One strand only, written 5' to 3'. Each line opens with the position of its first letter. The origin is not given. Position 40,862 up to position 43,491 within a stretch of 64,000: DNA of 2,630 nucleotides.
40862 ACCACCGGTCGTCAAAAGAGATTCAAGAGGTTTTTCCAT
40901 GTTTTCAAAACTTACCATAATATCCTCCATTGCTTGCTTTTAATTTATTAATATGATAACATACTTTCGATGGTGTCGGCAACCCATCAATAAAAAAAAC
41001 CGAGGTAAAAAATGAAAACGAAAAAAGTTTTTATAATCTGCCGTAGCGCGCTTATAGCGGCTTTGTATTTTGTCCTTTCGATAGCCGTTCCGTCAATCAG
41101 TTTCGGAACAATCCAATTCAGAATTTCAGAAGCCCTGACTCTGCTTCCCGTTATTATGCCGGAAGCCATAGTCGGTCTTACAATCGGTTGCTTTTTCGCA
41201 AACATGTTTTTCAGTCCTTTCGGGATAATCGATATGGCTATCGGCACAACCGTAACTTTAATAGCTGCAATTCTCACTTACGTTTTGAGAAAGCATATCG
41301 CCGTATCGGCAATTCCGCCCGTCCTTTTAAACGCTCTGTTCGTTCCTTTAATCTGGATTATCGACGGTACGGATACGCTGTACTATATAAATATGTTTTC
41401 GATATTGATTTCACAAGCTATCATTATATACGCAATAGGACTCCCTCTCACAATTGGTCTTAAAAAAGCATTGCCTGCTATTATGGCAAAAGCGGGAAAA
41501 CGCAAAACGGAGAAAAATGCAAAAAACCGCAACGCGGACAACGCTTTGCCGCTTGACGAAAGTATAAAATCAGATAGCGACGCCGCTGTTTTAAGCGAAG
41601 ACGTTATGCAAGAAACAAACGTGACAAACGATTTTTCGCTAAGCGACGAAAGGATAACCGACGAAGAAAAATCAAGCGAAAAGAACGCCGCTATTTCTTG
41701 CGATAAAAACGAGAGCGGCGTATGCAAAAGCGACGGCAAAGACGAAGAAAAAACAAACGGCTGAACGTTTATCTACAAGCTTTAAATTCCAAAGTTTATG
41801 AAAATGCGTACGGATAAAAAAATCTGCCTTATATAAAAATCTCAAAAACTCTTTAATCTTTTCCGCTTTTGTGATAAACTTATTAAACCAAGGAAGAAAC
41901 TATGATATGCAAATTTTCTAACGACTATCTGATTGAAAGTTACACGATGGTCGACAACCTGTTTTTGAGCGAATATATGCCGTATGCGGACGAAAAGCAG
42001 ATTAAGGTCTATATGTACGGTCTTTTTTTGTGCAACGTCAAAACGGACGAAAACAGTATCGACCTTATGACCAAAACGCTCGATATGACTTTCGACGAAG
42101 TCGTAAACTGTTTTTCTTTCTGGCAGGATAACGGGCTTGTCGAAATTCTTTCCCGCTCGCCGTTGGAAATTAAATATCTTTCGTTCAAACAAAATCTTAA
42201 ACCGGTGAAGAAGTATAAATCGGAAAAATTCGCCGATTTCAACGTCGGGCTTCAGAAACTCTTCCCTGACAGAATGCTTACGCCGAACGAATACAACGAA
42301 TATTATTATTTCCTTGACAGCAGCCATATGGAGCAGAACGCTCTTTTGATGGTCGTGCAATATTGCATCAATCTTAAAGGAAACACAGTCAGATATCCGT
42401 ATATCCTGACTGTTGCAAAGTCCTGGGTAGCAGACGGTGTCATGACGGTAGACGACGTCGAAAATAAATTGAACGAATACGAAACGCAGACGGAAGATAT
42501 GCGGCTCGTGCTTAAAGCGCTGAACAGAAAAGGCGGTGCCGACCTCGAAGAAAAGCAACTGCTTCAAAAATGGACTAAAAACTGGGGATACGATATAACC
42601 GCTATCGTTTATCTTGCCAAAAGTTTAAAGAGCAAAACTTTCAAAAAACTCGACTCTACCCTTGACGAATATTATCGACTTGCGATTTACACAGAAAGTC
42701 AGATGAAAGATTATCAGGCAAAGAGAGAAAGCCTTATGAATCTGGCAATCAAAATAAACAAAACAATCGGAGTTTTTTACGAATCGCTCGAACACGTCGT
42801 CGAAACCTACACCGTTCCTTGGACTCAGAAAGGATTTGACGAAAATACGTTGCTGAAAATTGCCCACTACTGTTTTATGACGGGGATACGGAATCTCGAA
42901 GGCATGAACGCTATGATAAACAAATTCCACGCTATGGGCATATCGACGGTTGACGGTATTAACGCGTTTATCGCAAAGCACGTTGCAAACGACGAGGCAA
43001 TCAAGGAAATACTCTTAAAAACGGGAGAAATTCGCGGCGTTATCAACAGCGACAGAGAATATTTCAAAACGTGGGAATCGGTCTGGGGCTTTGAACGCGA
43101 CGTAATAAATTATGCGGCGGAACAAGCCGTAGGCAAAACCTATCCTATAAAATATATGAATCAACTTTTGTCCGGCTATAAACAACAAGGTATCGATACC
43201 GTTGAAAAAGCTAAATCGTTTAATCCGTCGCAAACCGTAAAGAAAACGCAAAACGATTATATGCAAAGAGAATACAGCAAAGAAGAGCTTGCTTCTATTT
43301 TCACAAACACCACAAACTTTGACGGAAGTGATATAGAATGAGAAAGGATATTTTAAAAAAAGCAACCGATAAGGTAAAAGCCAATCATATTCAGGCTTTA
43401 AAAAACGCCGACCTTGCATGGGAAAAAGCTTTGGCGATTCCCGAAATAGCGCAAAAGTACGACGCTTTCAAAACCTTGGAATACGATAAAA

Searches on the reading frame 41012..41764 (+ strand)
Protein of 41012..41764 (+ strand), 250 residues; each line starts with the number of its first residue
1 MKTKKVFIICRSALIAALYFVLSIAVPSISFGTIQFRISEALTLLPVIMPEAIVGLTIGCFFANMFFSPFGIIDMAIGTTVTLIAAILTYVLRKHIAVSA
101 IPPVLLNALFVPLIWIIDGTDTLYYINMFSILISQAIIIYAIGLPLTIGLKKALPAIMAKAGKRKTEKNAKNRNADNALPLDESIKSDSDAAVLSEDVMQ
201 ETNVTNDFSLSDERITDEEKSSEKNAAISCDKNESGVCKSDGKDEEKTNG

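Call 92: search_protein_families(library=pfam, proteins=[window:41012-41764:+], max_evalue=0.00001)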
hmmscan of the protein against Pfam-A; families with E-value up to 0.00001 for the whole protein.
window:41012-41764:+ (250 aa): 1 family
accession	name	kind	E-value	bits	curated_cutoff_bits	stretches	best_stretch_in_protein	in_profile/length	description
PF06177.16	QueT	-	1.4e-41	142.5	33.7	1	9-152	1-141/141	QueT transporter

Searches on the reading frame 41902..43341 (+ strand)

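Call 92: search_protein_families(library=pfam, proteins=[window:41902-43341:+], max_evalue=0.00001)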
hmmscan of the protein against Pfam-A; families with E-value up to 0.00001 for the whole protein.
window:41902-43341:+ (479 aa): 1 family
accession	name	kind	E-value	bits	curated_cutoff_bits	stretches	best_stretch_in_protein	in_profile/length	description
PF07261.16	DnaB_2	-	1.3e-30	105.4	22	2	124-189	10-73/74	Replication initiation and membrane attachment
